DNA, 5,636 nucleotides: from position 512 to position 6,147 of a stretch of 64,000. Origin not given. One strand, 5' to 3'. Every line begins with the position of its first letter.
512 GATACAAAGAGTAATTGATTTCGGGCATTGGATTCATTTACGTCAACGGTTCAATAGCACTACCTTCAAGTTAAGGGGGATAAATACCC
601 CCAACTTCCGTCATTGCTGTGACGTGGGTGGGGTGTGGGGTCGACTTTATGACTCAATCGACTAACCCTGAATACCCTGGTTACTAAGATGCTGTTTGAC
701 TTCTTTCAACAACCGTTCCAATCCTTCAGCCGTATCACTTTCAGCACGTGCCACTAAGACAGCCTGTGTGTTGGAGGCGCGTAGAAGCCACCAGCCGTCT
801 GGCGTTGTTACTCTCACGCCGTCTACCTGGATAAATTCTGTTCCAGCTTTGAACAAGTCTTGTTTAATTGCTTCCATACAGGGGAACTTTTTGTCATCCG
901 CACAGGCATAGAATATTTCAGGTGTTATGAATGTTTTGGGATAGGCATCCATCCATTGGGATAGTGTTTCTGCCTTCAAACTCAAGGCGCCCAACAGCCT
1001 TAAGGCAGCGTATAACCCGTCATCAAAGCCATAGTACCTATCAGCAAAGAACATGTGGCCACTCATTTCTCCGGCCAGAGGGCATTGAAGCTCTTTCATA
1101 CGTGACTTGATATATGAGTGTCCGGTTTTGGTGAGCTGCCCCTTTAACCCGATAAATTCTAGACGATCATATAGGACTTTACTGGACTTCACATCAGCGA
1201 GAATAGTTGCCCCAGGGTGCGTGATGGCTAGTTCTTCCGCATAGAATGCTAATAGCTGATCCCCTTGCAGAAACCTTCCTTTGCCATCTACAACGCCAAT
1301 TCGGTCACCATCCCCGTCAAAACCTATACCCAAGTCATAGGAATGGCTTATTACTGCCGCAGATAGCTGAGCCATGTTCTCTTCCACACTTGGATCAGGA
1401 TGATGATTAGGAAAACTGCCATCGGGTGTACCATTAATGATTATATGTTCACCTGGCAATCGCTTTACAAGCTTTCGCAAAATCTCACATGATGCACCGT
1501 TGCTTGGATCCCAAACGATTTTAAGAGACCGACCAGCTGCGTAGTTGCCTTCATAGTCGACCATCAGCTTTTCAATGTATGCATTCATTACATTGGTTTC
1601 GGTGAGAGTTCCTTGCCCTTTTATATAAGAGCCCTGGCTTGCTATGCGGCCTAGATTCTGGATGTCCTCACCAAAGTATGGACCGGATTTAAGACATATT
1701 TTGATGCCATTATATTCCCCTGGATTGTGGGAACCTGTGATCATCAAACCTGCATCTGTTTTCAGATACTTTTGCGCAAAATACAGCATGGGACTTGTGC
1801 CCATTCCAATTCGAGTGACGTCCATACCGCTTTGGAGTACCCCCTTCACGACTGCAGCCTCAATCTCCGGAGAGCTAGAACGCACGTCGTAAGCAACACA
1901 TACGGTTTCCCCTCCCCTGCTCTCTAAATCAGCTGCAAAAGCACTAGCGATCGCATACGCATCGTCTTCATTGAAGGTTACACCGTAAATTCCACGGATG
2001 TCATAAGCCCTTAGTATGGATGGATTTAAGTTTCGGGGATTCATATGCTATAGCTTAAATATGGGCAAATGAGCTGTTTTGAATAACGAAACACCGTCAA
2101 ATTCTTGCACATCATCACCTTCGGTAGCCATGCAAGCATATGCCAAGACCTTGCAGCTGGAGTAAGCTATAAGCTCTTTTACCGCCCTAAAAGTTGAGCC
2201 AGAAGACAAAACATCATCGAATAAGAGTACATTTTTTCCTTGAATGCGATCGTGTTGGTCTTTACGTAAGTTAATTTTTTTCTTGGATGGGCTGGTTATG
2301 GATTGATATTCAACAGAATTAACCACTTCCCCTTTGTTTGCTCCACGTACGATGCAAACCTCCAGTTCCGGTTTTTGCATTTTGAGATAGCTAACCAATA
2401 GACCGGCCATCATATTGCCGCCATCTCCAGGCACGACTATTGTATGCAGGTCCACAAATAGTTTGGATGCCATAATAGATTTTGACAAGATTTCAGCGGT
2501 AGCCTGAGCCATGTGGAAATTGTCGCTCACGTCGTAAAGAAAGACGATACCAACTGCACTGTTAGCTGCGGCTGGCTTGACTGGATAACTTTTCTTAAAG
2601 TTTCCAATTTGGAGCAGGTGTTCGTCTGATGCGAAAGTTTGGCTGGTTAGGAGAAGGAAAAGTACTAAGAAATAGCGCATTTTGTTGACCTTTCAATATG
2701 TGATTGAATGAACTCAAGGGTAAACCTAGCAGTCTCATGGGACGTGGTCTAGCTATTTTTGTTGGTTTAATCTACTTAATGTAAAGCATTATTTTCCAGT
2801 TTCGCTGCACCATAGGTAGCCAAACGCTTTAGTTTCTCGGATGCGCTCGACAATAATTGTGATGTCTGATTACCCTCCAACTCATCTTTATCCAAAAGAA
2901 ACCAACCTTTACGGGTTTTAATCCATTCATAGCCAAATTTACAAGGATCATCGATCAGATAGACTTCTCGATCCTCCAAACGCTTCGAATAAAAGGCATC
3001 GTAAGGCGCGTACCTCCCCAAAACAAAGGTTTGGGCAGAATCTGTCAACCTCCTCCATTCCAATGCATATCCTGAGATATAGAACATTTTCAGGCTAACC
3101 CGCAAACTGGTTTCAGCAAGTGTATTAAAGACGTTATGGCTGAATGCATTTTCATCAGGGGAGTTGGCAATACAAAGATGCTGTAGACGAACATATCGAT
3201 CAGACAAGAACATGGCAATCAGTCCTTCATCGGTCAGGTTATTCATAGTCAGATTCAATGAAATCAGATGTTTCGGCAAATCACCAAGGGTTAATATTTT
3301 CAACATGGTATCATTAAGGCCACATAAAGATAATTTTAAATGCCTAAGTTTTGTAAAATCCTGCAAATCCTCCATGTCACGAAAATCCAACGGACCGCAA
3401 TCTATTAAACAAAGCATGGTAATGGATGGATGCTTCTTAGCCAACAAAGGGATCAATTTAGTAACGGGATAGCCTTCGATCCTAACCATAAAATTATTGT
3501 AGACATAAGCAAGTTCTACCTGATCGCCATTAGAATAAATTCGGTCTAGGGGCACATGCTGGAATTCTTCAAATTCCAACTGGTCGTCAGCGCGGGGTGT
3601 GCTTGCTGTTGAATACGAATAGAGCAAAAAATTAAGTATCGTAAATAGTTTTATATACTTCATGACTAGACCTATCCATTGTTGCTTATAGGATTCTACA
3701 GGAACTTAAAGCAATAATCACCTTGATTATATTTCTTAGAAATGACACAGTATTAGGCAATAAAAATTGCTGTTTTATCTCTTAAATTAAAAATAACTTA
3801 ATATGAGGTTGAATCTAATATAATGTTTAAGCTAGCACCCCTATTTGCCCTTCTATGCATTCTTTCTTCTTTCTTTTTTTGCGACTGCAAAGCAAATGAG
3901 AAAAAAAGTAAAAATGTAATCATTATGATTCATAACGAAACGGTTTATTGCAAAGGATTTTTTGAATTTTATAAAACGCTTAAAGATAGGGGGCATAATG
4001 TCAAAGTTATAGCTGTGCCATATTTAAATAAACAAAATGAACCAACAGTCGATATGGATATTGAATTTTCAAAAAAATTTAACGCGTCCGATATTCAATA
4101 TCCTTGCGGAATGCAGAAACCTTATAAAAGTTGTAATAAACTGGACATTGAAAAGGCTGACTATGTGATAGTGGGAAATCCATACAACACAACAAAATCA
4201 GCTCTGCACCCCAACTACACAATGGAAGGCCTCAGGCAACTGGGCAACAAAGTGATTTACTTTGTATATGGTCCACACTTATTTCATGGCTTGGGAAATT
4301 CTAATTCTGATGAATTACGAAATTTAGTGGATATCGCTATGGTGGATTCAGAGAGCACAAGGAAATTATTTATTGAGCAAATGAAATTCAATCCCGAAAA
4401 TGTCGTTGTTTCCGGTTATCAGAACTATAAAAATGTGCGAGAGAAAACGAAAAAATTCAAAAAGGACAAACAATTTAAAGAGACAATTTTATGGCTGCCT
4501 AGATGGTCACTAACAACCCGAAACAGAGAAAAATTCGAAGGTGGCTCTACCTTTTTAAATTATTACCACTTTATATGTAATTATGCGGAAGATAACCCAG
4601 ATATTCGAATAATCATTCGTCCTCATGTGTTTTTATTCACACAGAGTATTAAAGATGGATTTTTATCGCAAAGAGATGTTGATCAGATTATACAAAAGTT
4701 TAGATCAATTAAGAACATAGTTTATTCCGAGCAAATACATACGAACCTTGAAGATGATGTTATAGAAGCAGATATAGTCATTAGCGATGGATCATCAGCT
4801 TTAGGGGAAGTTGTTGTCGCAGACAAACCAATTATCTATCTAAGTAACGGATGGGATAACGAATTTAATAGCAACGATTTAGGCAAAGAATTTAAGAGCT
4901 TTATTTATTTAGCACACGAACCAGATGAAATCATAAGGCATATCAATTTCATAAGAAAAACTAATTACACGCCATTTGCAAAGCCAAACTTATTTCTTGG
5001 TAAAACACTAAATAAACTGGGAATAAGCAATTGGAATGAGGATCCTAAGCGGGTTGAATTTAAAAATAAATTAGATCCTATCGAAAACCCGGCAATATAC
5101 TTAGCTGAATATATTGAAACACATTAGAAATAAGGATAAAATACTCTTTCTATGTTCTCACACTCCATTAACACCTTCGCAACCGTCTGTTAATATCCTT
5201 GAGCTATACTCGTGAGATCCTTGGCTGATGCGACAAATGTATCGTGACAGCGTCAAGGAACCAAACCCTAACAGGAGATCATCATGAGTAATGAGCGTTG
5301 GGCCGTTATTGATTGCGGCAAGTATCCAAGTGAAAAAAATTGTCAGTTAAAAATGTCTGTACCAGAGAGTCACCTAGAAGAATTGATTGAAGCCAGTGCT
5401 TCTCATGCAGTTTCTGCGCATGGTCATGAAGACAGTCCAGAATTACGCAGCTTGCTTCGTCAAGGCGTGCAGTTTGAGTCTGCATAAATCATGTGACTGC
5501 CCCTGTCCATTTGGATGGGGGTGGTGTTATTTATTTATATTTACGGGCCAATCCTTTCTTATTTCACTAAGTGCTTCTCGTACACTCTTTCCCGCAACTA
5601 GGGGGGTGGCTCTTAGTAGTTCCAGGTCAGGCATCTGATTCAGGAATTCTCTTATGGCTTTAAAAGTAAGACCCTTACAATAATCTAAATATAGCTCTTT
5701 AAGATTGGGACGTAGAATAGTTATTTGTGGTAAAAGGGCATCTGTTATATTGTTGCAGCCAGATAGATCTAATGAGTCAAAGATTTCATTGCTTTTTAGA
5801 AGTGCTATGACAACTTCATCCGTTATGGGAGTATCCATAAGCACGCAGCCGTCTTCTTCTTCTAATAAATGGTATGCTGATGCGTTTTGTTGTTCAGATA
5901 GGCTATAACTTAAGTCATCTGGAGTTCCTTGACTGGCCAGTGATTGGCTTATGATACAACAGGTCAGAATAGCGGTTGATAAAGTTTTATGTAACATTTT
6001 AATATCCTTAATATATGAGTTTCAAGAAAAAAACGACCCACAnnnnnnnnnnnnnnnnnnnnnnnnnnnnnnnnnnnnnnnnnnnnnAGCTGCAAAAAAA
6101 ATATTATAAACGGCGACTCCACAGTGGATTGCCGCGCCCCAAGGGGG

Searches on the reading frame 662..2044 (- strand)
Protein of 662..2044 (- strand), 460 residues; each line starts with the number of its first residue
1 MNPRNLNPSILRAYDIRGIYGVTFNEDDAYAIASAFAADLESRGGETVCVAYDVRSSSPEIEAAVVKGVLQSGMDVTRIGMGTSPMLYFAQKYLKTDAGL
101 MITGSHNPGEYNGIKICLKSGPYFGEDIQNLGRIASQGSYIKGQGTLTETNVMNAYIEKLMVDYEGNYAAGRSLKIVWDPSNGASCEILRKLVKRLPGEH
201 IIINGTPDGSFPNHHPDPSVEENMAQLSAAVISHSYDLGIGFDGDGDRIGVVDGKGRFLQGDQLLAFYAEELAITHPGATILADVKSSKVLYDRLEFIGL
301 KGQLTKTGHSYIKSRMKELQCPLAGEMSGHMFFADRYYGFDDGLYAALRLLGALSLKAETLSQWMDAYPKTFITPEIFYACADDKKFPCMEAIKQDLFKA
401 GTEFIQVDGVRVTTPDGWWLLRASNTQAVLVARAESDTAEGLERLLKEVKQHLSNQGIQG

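Call 50: search_protein_families(library=pfam, proteins=[window:662-2044:-], max_evalue=0.01)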
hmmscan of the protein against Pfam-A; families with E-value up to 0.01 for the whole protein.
window:662-2044:- (460 aa): 4 families
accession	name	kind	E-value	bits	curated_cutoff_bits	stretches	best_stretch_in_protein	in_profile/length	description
PF02878.22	PGM_PMM_I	-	2.1e-33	115.4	22.5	1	11-128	4-123/138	Phosphoglucomutase/phosphomannomutase, alpha/beta/alpha domain I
PF02879.22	PGM_PMM_II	-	8.4e-24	84.5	29.3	1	155-256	2-103/103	Phosphoglucomutase/phosphomannomutase, alpha/beta/alpha domain II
PF02880.22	PGM_PMM_III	-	1.5e-23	83.5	20.7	1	261-370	2-113/115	Phosphoglucomutase/phosphomannomutase, alpha/beta/alpha domain III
PF00408.26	PGM_PMM_IV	-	2.3e-11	44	23.1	1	391-450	16-66/68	Phosphoglucomutase/phosphomannomutase, C-terminal domain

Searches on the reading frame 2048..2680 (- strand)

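Call 50: search_protein_families(library=pfam, proteins=[window:2048-2680:-], max_evalue=0.01)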
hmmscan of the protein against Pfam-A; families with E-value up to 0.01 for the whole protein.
window:2048-2680:- (210 aa): 2 families
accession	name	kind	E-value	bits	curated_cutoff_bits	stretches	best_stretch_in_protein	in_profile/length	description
PF00156.33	Pribosyltran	-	2.8e-09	36.9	26.3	1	57-189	11-128/158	Phosphoribosyl transferase domain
PF00291.31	PALP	-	0.0094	15.7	35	0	62-180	148-257/295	Pyridoxal-phosphate dependent enzyme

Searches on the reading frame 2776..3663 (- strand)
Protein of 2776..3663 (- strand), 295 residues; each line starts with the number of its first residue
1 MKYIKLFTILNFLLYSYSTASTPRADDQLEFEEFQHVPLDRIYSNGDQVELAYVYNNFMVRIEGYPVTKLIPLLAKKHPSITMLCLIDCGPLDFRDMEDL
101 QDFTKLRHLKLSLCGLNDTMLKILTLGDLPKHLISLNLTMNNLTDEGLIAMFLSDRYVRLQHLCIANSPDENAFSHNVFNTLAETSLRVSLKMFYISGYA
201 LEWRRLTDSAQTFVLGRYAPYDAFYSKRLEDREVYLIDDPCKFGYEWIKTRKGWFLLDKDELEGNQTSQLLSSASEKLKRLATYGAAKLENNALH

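Call 30: search_protein_families(library=pfam, proteins=[window:2776-3663:-], max_evalue=0.001)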
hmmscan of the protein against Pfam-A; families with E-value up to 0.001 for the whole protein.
window:2776-3663:- (295 aa): 1 family
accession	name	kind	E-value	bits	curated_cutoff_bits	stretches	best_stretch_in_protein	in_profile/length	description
PF13516.12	LRR_6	-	4.4e-07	29.9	23.4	1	131-151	3-23/24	Leucine Rich repeat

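Call 73: search_protein_families(library=pfam, proteins=[window:2776-3663:-], max_evalue=0.5)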
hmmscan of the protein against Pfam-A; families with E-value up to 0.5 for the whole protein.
window:2776-3663:- (295 aa): 3 families
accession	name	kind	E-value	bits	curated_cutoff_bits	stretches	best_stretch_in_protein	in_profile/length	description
PF13516.12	LRR_6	-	4.4e-07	29.9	23.4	1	131-151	3-23/24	Leucine Rich repeat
PF15137.11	ECPIP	-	0.061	13.4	27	1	97-139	89-131/218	Exosomal polycystin 1 interacting protein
PF12799.13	LRR_4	-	0.2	12.4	27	0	132-167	2-33/44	Leucine Rich repeats (2 copies)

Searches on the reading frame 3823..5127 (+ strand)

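Call 30: search_protein_families(library=pfam, proteins=[window:3823-5127:+], max_evalue=0.001)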
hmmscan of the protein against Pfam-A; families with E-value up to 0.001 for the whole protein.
window:3823-5127:+ (434 aa): 0 families

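Call 73: search_protein_families(library=pfam, proteins=[window:3823-5127:+], max_evalue=0.5)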
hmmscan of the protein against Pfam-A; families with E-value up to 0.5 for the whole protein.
window:3823-5127:+ (434 aa): 1 family
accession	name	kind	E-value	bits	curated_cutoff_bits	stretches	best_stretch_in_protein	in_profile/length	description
PF04464.20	Glyphos_transf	-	0.023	14.1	22.1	1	169-346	135-298/367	CDP-Glycerol:Poly(glycerophosphate) glycerophosphotransferase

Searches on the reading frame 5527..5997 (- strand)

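Call 30: search_protein_families(library=pfam, proteins=[window:5527-5997:-], max_evalue=0.001)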
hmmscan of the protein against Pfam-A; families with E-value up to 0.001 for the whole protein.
window:5527-5997:- (156 aa): 0 families

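Call 73: search_protein_families(library=pfam, proteins=[window:5527-5997:-], max_evalue=0.5)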
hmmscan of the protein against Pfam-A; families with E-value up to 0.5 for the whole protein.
window:5527-5997:- (156 aa): 3 families
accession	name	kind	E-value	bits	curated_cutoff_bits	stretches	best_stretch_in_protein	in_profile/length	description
PF12799.13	LRR_4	-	0.027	15.2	27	0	75-86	27-38/44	Leucine Rich repeats (2 copies)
PF13516.12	LRR_6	-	0.036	14.6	23.4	0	75-86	7-17/24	Leucine Rich repeat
PF00560.39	LRR_1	-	0.11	13.2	20.6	0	75-85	4-13/23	Leucine Rich Repeat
